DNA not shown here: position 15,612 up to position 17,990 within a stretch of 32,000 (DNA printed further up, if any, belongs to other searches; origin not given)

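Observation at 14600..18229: Orphan three-gene envelope operon: secreted repeat protein, 692-aa OM barrel of unknown family, small Cys protein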

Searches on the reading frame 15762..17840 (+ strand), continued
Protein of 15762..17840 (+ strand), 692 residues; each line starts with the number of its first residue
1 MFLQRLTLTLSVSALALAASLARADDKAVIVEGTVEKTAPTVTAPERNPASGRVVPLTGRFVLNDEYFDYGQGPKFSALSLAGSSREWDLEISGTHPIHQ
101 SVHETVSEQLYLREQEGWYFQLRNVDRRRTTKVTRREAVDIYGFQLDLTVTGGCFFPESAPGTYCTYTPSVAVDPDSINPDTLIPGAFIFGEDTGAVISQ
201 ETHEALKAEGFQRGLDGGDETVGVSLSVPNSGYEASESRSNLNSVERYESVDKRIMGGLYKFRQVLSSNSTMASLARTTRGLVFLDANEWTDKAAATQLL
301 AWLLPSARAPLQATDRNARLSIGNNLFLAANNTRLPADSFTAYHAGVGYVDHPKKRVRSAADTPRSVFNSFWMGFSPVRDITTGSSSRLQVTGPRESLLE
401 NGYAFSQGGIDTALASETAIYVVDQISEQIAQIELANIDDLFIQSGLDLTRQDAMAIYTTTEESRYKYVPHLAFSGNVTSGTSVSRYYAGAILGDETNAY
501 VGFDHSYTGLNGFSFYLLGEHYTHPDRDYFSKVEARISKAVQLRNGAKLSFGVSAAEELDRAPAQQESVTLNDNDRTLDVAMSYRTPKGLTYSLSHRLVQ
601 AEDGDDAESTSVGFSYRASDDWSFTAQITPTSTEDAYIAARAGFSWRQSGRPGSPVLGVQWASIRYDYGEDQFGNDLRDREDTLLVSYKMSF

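Call 31: fold_search(model_id=the predicted structure, library=pdb)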
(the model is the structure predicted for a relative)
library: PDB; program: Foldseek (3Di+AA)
matches with E <= 10: 796; with E <= 0.001: 127
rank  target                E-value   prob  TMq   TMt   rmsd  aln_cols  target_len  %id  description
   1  5nec_A                5.9e-07  1.00  0.19  0.20  27.4       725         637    9  Crystal structure of the siderophore receptor PiuD from Pseudomonas aeruginosa (released 2018-02-07)
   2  5nec_B                2.2e-06  1.00  0.20  0.21  27.2       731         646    9  Crystal structure of the siderophore receptor PiuD from Pseudomonas aeruginosa (released 2018-02-07)
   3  5mzs                  2.7e-06  1.00  0.23  0.23  26.0       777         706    9  Crystal structure of the ferric enterobactin receptor (PfeA) mutant (R480A_Q482A) from Pseudomonas aeruginosa (released 2018-02-14)
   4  5m9b                  5.6e-06  1.00  0.25  0.25  25.9       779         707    9  Crystal structure of the ferric enterobactin receptor (PfeA) from Pseudomonas aeruginosa (released 2018-02-21)
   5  1fep                  7.1e-06  1.00  0.25  0.25  24.9       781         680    7  FERRIC ENTEROBACTIN RECEPTOR (released 1999-01-13)
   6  6bpn                  9.1e-06  0.99  0.20  0.21  28.2       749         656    8  The crystal structure of the Ferric-Catecholate import receptor Fiu from E. coli K12: Open form (C2221) (released 2018-11-28)
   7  6r2q_B                9.5e-06  0.99  0.20  0.21  25.6       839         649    9  Structure of the Mtr complex (released 2020-04-22)
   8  8h1s_A                9.5e-06  0.99  0.16  0.14  30.1       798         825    7  Crystal structure of apo-LptDE complex (released 2023-10-11)
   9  9c4o                  1.0e-05  1.00  0.24  0.25  25.5       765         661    8  Cryo-EM structure of PqqU with ligand PQQ (released 2024-06-19)
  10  5nc4                  1.4e-05  1.00  0.24  0.24  25.1       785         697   10  Crystal structure of the ferric enterobactin receptor (PfeA) in complex with protochelin from Pseudomonas aeruginosa (released 2018-03-21)
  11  5out                  2.0e-05  1.00  0.25  0.25  27.3       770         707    9  CRYSTAL STRUCTURE OF THE FERRIC ENTEROBACTIN RECEPTOR (PFEA) MUTANT (G324V) FROM PSEUDOMONAS AERUGINOSA (released 2018-09-05)
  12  5fok_A                2.1e-05  1.00  0.21  0.22  23.2       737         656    8  Crystal structure of the siderophore receptor PiuA from Pseudomonas aeruginosa (released 2016-05-11)
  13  9i95_A                2.3e-05  0.99  0.19  0.22  34.3       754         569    7  Cryo-EM structure of Shigella flexneri LptDE bound by a Bicyclic peptide molecule (Compound 4) (released 2025-10-15)
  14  1xkw                  2.4e-05  1.00  0.23  0.24  28.4       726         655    7  Pyochelin outer membrane receptor FptA from Pseudomonas aeruginosa (released 2005-10-04)
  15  6v81                  2.8e-05  0.99  0.20  0.21  23.1       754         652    8  The crystal structure of the outer-membrane transporter YncD (released 2020-05-06)
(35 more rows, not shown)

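Call 33: find_related_loci(query=A1, collection=genome_contigs, flank=6000)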
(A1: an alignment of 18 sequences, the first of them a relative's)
Query A1 (692 aa) in genome_contigs; peptide patterns used: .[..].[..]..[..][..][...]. (x = any residue, [..] = any of these).
49 stretches matched a pattern; 49 encode a relative of the query (tblastn E <= 1e-3); 49 distinct loci.
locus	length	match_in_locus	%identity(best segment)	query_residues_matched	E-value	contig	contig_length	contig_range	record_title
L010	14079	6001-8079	80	1-692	0e+0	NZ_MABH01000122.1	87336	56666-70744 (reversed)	Cereibacter johrii strain JA192 Masurca_355_len:87336, whole genome shotgun sequence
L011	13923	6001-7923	36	48-692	7e-117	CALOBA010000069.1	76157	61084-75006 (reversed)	MAG: uncultured Gammaproteobacteria bacterium isolate HOU_bin.0101 genome assembly, contig: contig_7871, whole genome sh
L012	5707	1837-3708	31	40-677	4e-96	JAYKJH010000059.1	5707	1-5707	MAG: Nostocaceae cyanobacterium isolate 827261 NODE_14003091, whole genome shotgun sequence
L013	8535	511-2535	29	3-690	1e-86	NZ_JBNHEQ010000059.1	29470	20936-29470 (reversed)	Dapis sp. BLCC M172 NODE_520_length_29470_cov_47.778752, whole genome shotgun sequence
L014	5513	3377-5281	31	42-690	7e-86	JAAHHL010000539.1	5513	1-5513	MAG: Caldora sp. SIO3E6 3E6_NODE_539, whole genome shotgun sequence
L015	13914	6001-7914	30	40-690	2e-85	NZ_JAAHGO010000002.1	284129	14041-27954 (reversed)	MAG: Okeania sp. SIO2C9 2C9_NODE_2, whole genome shotgun sequence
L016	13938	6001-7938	31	32-690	2e-85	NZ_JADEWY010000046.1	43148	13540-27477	Coleofasciculus sp. LEGE 07092 NODE_119_length_43148_cov_12.2621, whole genome shotgun sequence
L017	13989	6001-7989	30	21-690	2e-85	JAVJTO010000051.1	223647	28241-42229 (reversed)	MAG: Coleofasciculus sp. B1-GNL1-01 k141_50101, whole genome shotgun sequence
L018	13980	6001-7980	29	15-690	3e-85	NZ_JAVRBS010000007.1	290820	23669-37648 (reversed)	MAG: Nostoc sp. ChiVER01 contig_7, whole genome shotgun sequence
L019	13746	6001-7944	30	30-690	1e-84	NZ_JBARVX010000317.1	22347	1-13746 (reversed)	MAG: Microcoleus sp. isolate MFD12116_ilm_asm_bin10 k127_87620, whole genome shotgun sequence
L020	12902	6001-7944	30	30-690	9e-85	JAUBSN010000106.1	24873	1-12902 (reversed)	Microcoleus sp. F8-C3 NODE_305_length_24873_cov_19.411679, whole genome shotgun sequence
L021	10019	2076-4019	30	30-690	7e-85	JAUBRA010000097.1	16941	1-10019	Microcoleus sp. Pol10D4 NODE_216_length_16941_cov_20.663899, whole genome shotgun sequence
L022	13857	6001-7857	30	54-690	1e-84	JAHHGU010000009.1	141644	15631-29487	MAG: Aphanothece sp. CMT-3BRIN-NPC111 scaffold_53_c2, whole genome shotgun sequence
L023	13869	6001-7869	30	53-690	1e-84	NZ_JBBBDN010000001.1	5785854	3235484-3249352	Lusitaniella coriacea LEGE 07167 1, whole genome shotgun sequence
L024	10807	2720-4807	30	3-690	2e-84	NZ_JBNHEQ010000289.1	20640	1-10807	Dapis sp. BLCC M172 NODE_698_length_20640_cov_45.679718, whole genome shotgun sequence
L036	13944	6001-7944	29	30-690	6e-83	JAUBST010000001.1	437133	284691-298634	Microcoleus sp. F6_B6 NODE_7_length_437133_cov_138.882111, whole genome shotgun sequence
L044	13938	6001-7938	29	32-690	3e-79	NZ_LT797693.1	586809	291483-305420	Planktothrix sp. PCC 11201 isolate BBR_PRJEB10991, whole genome shotgun sequence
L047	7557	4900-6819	29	37-690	2e-77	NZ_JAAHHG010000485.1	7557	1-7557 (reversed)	MAG: Okeania sp. SIO3B5 3B5_NODE_485, whole genome shotgun sequence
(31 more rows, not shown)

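Call 38: find_encoding_contigs(protein=P0006, flank=5000, max_places=2)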
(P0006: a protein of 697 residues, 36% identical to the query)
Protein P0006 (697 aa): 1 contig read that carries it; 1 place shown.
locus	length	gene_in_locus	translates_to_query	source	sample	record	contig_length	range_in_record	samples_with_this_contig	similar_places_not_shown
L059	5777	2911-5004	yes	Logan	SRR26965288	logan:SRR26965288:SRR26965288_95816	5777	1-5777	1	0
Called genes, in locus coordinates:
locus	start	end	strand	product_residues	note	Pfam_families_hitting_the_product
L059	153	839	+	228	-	PF01656:CbiA, PF07015:VirC1, PF09140:MipZ (weak), PF10609:ParA (weak), PF13614:AAA_31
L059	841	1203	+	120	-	-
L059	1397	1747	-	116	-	-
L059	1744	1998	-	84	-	-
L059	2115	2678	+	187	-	-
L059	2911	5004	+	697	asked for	PF28436:DUF8396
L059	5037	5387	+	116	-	-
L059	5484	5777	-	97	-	?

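Call 39: find_encoding_contigs(protein=P0009, flank=5000, max_places=2)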
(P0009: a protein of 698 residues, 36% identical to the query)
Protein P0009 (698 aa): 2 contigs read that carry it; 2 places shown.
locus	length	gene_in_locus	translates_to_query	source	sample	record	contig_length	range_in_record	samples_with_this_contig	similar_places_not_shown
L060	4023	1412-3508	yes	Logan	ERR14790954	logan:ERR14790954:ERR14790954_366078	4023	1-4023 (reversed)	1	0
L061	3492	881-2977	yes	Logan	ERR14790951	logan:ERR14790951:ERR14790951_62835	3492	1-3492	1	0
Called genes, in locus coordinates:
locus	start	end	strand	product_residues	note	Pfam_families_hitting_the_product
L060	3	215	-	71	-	?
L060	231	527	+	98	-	PF21716:dnstrm_HI1420, PF01381:HTH_3 (weak)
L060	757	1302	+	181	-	-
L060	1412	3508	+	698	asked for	PF28436:DUF8396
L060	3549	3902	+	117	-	-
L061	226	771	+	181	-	-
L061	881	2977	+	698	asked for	PF28436:DUF8396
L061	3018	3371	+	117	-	-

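Call 40: find_encoding_contigs(protein=P0003, flank=8000, max_places=2)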
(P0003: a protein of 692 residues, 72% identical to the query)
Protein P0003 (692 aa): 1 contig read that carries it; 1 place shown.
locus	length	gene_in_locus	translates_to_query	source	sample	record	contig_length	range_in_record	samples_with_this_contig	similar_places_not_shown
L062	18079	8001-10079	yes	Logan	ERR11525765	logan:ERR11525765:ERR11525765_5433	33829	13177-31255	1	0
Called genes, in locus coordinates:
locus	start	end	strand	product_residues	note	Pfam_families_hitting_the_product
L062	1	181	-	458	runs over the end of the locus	-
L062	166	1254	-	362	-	PF01270:Glyco_hydro_8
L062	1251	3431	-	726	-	PF03170:CBM_BcsB_1st, PF20916:BscB_a-b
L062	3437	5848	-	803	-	PF00535:Glycos_transf_2, PF13641:Glyco_tranf_2_3, PF13506:Glyco_transf_21, PF13632:Glyco_trans_2_3, PF03552:Cellulose_synt, PF07238:PilZ (faint)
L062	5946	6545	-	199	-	-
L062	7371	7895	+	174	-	-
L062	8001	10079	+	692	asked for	PF28436:DUF8396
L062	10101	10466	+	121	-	-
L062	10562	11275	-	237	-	-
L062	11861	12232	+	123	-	-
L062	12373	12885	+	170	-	-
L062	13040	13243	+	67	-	-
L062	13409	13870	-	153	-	PF00072:Response_reg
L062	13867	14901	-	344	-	PF07536:HWE_HK (weak), PF07568:HisKA_2, PF13581:HATPase_c_2, PF02518:HATPase_c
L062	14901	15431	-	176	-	PF18546:MetOD1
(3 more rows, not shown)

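Call 41: find_encoding_contigs(protein=P0005, flank=5000, max_places=2)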
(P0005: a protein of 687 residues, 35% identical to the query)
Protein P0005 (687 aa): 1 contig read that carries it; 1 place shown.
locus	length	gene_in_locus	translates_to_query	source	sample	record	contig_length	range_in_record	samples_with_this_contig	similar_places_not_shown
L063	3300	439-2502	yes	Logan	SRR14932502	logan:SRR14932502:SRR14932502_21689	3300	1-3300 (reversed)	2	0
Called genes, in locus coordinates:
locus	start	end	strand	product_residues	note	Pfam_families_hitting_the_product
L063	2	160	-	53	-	?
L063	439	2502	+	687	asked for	PF28436:DUF8396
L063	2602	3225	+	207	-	-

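Call 56: search_protein_families(library=pfam, alignment_id=A1, max_evalue=1)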
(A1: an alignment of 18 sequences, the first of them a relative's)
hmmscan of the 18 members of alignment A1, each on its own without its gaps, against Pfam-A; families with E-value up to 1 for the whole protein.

A. member 1, P0001 (692 aa): 2 families
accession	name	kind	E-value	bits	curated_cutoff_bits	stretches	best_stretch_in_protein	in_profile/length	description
PF12831.13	FAD_oxidored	-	0.061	13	27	1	571-651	84-161/416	FAD dependent oxidoreductase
PF03895.21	YadA_anchor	-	0.36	11.4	22.7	1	609-646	23-60/60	YadA-like membrane anchor domain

B. families by the number of members that match (of 18 scanned): 9 families
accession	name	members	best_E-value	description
PF03895.21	YadA_anchor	4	0.0029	YadA-like membrane anchor domain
PF16274.10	Qua1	1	0.034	Qua1 domain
PF12831.13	FAD_oxidored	1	0.061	FAD dependent oxidoreductase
PF07198.17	DUF1410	1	0.073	Protein of unknown function (DUF1410)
PF22122.2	InlK_D2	1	0.087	Internalin K domain D2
PF12187.14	VirArc_Nuclease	1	0.091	Viral/Archaeal nuclease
PF18842.6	LPD26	1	0.18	Large polyvalent protein associated domain 26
PF20006.4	fvmYukDl_N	1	0.19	YukD-like N-terminal domain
PF12399.14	BCA_ABC_TP_C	1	0.19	Branched-chain amino acid ATP-binding cassette transporter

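Call 73: search_solved_structures(query=A1, max_evalue=10)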
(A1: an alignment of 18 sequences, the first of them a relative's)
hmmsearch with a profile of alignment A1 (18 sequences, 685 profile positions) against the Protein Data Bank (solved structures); distinct sequences matched with E-value up to 10: 1.
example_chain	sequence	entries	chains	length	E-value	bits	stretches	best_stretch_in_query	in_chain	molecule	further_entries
2yrt_A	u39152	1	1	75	0.064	14.4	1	151-177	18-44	CHORD containing protein-1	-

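Call 74: search_protein_families(library=ncbifam, proteins=[L006:10637-11041:-, L009:7180-7563:+, L036:2545-2955:+, L011:5257-5586:+, L059:2115-2675:+, L060:757-1299:+, L036:3137-4975:+, L036:776-1996:+, L036:8315-8791:-, L063:2602-3222:+], max_evalue=0.1)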
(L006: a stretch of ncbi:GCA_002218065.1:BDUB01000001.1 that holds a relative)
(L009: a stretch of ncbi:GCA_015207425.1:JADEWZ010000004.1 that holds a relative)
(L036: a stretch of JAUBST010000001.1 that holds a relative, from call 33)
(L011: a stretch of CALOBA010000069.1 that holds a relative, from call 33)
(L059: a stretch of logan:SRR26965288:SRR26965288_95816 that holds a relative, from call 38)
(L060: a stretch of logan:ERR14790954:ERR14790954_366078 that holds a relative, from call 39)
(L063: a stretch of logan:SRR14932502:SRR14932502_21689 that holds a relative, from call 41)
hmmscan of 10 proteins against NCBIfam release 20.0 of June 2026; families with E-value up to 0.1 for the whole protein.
L006:10637-11041:- (134 aa): 0 families

L009:7180-7563:+ (128 aa): 0 families

L036:2545-2955:+ (137 aa): 0 families

L011:5257-5586:+ (110 aa): 0 families

L059:2115-2675:+ (187 aa): 1 family
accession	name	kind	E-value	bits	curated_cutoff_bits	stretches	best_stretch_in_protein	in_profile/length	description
NF038329.2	gly_rich_SclB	equivalog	0.00091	18.2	325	1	132-160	120-148/442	LPXTG-anchored collagen-like adhesin Scl2/SclB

L060:757-1299:+ (181 aa): 0 families

L036:3137-4975:+ (613 aa): 7 families
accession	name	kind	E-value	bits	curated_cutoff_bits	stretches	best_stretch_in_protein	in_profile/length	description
NF033943.0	RTX_toxin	subfamily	1.8e-24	86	1000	1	431-580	686-842/930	RTX family hemolysin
NF033203.1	entero_EhxA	exception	3.1e-18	65.4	2000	1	423-559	712-854/997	enterohemolysin EhxA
NF046115.1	Ca_rpt_SMc04171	equivalog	2e-15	57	625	2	479-596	432-542/574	SMc04171 family calcium-binding repeat protein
NF053766.1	ZapA_metallo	exception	4.7e-12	45.7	940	2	484-559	335-415/483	ZapA family metalloprotease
NF035945.1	Zn_serralysin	subfamily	4.4e-10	39.3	500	2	493-560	324-396/462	serralysin family metalloprotease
NF052454.1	BtaGlycanEglC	equivalog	1.1e-08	34.5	700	1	501-603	104-207/459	endo-1,3-1,4-beta-glycanase EglC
NF050046.1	PueAB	exception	1.1e-08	34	670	2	500-557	508-564/616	polyurethane esterase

L036:776-1996:+ (407 aa): 98 families (the best 25 are shown)
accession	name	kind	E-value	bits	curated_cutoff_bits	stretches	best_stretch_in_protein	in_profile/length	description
TIGR02937.1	sigma70-ECF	superfamily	8e-29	100.4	42.9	1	31-195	2-164/165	sigma-70 family RNA polymerase sigma factor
TIGR02985.1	Sig70_bacteroi1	subfamily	2.5e-27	96.1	126.4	1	31-195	2-161/162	RNA polymerase sigma-70 factor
NF008888.0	PRK11922.1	equivalog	3.6e-26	92.2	204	1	26-203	26-203/231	RNA polymerase sigma factor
NF058625.1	sigma_PG0214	equivalog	9.7e-23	80.7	130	1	31-198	5-163/170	GFO_1088 family ECF-type sigma factor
NF004113.0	PRK05602.1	equivalog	6.6e-21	74.9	208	1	29-199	44-204/211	RNA polymerase sigma factor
NF007223.0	PRK09641.1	equivalog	3.9e-19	69.2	209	1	29-198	17-186/187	RNA polymerase sigma factor SigW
NF007229.0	PRK09647.1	equivalog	1.3e-18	67.2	265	1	33-204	47-210/220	RNA polymerase sigma factor SigE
TIGR02983.1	SigE-fam_strep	subfamily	3.1e-18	66.2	141.55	1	29-198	5-160/162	SigE family RNA polymerase sigma factor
NF009166.1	PRK12513.1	equivalog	1.4e-17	64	206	1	30-198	22-188/193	RNA polymerase sigma factor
NF009179.0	PRK12527.1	equivalog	3.6e-17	62.9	162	1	46-197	11-154/159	RNA polymerase sigma factor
TIGR02960.1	SigX5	hypoth_equivalog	7.3e-17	61.5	264.75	1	30-199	5-193/322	RNA polymerase sigma-70 factor, TIGR02960 family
NF007225.0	PRK09643.1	equivalog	9e-17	61.4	190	1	29-198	26-184/204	RNA polymerase sigma factor SigM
TIGR02948.1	SigW_bacill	equivalog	1.7e-16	60.8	243.1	1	30-197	18-185/187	RNA polymerase sigma factor SigW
NF007215.0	PRK09637.1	equivalog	2.1e-16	60.5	212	1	34-197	5-155/181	RNA polymerase sigma factor SigZ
TIGR02989.1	Sig-70_gvs1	subfamily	2.3e-16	60.1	124.55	1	31-194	2-156/158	RNA polymerase sigma-70 factor, Rhodopirellula/Verrucomicrobium family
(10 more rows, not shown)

L036:8315-8791:- (158 aa): 3 families
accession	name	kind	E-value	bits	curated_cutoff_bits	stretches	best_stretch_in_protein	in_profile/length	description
NF003144.0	PRK04069.1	equivalog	3.6e-11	42.7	145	1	53-133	44-128/161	anti-sigma B factor RsbW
TIGR01924.1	rsbW_low_gc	equivalog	7.9e-11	41.6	155.05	1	53-133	44-128/159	anti-sigma B factor RsbW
TIGR01925.2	spIIAB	equivalog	0.0015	18.4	135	1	53-133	39-119/137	anti-sigma F factor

L063:2602-3222:+ (207 aa): 1 family
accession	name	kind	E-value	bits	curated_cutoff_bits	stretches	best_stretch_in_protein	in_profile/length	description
NF007111.0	PRK09560.1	subfamily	0.016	14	423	1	70-137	219-285/389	Na(+)/H(+) antiporter NhaA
